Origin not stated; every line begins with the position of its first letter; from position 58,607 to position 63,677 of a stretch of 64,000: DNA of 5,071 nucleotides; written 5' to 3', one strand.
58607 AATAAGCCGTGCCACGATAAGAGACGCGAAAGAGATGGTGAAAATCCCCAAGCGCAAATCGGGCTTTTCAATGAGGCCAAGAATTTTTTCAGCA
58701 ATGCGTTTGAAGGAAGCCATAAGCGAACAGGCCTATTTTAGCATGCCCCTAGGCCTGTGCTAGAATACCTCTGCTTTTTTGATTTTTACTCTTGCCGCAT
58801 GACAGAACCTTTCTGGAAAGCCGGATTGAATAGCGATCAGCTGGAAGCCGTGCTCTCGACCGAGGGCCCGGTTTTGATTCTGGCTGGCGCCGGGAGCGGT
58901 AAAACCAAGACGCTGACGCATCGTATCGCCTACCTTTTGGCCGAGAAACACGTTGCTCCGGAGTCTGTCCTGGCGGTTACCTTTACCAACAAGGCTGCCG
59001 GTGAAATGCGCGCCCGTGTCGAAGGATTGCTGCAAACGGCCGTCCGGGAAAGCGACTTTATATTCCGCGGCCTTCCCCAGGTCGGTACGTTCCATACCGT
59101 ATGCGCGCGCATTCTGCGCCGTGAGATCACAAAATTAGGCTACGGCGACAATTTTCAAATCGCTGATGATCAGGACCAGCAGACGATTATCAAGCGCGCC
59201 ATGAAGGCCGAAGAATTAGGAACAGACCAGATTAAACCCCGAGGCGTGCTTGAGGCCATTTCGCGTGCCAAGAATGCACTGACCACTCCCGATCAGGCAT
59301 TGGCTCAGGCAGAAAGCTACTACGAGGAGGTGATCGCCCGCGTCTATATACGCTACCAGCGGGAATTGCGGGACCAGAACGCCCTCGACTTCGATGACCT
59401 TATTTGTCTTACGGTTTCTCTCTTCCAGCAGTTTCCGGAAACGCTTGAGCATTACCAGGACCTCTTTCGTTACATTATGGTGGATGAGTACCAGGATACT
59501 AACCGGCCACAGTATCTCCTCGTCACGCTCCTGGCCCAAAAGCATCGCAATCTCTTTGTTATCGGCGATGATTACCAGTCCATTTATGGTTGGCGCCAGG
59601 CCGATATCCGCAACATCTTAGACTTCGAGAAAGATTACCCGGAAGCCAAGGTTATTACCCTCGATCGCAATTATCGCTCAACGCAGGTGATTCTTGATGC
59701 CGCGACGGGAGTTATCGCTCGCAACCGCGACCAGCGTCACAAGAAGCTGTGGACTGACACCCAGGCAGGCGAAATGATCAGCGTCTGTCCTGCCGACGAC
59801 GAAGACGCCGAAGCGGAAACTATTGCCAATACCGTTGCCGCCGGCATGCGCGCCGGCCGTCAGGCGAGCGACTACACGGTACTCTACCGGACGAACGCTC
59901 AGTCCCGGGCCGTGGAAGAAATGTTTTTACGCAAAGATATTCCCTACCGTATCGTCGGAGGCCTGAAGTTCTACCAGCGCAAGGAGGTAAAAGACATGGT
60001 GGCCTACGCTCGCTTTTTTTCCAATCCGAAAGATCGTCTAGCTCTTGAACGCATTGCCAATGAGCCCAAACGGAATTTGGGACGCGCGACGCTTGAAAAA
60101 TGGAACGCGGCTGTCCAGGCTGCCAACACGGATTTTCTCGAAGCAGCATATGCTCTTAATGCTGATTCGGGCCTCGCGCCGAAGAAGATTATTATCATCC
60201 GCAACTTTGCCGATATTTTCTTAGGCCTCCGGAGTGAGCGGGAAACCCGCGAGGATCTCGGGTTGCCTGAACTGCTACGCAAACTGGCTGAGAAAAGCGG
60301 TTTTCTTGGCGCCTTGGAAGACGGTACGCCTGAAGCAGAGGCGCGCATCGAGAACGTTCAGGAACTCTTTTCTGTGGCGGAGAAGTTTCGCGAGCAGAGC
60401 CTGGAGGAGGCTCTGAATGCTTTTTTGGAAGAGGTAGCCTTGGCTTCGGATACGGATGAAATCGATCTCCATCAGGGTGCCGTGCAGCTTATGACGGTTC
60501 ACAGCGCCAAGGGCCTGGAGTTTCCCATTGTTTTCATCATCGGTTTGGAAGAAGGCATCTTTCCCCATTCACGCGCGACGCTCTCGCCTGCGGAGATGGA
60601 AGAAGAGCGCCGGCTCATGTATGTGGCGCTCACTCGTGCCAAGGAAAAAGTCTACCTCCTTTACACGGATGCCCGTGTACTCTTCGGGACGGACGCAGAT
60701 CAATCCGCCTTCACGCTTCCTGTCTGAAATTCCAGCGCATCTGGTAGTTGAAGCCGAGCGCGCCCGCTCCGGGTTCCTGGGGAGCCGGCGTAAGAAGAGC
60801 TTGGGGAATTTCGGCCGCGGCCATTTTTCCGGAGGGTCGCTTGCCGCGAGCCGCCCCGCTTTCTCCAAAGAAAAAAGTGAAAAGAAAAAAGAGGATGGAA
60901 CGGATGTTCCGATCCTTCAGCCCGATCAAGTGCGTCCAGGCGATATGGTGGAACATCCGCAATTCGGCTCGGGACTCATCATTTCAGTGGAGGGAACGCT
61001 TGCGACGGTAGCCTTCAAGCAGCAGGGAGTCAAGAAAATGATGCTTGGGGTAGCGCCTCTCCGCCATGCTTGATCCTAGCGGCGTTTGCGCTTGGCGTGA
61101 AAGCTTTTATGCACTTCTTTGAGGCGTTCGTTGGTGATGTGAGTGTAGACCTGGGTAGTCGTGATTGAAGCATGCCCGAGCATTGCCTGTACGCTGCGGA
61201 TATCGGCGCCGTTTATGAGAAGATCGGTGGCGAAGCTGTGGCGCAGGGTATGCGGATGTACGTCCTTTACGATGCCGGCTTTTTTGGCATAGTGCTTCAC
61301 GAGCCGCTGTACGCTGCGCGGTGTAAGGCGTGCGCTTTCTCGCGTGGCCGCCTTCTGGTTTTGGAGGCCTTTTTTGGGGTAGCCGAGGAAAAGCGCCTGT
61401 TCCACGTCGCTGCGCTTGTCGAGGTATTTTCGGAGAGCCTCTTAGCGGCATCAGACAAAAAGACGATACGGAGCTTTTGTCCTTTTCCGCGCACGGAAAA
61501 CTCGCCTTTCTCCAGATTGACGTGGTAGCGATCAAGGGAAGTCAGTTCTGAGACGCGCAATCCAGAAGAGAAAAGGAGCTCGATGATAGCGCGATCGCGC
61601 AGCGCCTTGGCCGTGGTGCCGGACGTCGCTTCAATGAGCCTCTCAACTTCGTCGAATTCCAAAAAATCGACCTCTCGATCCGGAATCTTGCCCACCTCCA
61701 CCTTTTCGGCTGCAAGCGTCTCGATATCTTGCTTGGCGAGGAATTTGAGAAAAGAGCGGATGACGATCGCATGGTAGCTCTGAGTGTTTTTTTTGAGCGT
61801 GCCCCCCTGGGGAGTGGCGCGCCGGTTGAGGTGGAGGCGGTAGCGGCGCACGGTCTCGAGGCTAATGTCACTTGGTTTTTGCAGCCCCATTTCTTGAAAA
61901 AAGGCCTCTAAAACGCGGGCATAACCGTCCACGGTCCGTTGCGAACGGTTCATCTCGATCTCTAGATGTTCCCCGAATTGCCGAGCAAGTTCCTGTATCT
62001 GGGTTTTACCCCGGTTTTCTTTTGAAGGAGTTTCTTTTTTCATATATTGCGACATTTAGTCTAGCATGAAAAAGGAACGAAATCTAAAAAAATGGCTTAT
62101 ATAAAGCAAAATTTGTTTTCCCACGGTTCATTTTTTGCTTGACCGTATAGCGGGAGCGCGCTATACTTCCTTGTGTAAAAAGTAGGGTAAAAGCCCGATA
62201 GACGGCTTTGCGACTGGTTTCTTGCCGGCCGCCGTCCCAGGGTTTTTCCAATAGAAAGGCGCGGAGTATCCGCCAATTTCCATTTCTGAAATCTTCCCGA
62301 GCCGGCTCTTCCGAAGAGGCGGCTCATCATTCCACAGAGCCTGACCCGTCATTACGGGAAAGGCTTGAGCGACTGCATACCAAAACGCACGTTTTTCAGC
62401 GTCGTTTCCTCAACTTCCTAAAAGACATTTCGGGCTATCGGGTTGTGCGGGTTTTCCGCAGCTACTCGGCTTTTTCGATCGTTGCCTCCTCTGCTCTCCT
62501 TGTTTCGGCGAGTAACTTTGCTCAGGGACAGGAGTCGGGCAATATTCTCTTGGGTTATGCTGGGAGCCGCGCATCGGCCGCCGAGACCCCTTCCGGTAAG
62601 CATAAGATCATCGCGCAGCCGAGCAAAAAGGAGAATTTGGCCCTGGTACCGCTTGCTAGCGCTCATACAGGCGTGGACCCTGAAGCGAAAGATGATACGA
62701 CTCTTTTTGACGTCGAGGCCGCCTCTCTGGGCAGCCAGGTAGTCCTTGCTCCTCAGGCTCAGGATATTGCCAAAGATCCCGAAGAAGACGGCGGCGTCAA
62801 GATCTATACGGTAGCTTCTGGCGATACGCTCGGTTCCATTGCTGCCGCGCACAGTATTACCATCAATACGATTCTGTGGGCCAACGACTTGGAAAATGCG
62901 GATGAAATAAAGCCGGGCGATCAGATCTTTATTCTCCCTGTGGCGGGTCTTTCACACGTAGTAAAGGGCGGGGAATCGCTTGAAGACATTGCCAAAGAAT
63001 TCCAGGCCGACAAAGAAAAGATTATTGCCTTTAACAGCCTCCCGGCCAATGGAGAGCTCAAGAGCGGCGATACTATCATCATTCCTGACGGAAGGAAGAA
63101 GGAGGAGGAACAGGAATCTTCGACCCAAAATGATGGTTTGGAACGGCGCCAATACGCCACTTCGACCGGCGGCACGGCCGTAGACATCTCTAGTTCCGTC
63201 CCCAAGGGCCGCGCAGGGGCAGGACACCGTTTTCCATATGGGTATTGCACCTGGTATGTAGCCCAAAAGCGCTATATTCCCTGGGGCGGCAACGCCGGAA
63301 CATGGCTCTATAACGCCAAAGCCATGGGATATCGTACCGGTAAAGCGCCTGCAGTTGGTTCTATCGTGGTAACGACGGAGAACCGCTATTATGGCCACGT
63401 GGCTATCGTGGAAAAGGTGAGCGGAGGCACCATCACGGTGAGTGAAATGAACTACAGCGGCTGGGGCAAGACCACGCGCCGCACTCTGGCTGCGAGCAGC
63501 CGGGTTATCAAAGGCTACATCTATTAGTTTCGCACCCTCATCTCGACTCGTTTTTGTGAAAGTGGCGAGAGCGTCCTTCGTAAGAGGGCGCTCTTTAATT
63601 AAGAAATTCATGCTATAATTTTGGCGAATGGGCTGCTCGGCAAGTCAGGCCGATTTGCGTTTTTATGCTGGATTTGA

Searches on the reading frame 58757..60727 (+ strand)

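Call 54: search_protein_families(library=pfam, proteins=[window:58757-60727:+])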
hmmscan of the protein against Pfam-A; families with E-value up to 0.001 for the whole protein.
window:58757-60727:+ (656 aa): 6 families
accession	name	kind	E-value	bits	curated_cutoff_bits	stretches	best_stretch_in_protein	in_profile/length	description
PF00580.27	UvrD-helicase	-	4.9e-90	302.3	23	1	24-295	1-271/271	UvrD/REP helicase N-terminal domain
PF13361.12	UvrD_C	-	3.1e-75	254.2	25.6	1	300-637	1-348/350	UvrD-like helicase C-terminal domain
PF13245.12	AAA_19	-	2.4e-20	73.5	25.1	1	28-278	1-132/134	AAA domain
PF13538.12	UvrD_C_2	-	8.7e-13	48.4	27.4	1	578-635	4-52/52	UvrD-like helicase C-terminal domain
PF01443.25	Viral_helicase1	-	8.1e-10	39.3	21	1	560-634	162-226/228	Viral superfamily 1 RNA helicase core domain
PF13086.12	AAA_11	-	2.1e-06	28.1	27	1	24-274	2-249/257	AAA domain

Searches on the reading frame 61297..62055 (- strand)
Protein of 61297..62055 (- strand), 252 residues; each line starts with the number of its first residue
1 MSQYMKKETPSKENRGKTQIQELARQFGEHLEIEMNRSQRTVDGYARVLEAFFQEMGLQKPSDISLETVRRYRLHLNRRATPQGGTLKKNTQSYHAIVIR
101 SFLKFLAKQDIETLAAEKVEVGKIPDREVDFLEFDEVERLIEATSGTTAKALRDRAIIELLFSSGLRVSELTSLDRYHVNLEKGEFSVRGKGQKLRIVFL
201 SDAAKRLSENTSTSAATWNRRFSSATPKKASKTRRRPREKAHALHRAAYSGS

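Call 54: search_protein_families(library=pfam, proteins=[window:61297-62055:-])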
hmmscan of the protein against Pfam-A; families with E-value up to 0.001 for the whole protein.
window:61297-62055:- (252 aa): 3 families
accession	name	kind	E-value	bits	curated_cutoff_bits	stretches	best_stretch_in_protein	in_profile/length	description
PF00589.27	Phage_integrase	-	1.6e-14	54.5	27.1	1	131-215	2-86/172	Phage integrase family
PF02899.23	Phage_int_SAM_1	-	7.9e-08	32.9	22.3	1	26-109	3-82/83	Phage integrase, N-terminal SAM-like domain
PF13495.12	Phage_int_SAM_4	-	5.3e-07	30.4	27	0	26-79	4-56/85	Phage integrase, N-terminal SAM-like domain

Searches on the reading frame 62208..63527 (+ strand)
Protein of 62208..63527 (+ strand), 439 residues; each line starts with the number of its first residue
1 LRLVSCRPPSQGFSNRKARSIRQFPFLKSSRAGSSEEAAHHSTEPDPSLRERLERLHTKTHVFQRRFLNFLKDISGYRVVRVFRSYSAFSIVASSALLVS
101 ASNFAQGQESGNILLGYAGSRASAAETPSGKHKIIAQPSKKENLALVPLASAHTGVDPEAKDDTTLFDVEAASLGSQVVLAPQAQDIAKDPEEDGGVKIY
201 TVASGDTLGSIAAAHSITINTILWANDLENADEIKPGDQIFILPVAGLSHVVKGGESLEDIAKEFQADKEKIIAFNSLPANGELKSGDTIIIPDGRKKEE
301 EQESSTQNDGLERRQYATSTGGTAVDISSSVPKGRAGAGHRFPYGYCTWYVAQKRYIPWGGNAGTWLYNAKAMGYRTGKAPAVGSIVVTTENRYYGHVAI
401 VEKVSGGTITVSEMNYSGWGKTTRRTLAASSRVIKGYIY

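Call 38: find_encoding_contigs(protein=window:62208-63527:+, flank=10000, max_places=1)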
Protein window:62208-63527:+ (439 aa): no gene with exactly this product is on record in the collection.

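Call 54: search_protein_families(library=pfam, proteins=[window:62208-63527:+])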
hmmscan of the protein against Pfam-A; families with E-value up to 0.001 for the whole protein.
window:62208-63527:+ (439 aa): 4 families
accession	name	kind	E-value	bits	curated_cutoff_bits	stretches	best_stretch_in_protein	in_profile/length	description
PF01476.26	LysM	-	4.1e-20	71.9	20.9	2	200-242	1-42/43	LysM domain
PF05257.22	CHAP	-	1.9e-19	70.4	26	1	340-415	4-81/81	CHAP domain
PF23473.1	LysM3_LYK4_5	-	6.1e-09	36.3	29.3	0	248-280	3-35/48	LYK4/5 LysM3 domain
PF23446.1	LysM1_NFP_LYK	-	6e-05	24.3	36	0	257-293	17-54/60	NFP/LYK LysM1 domain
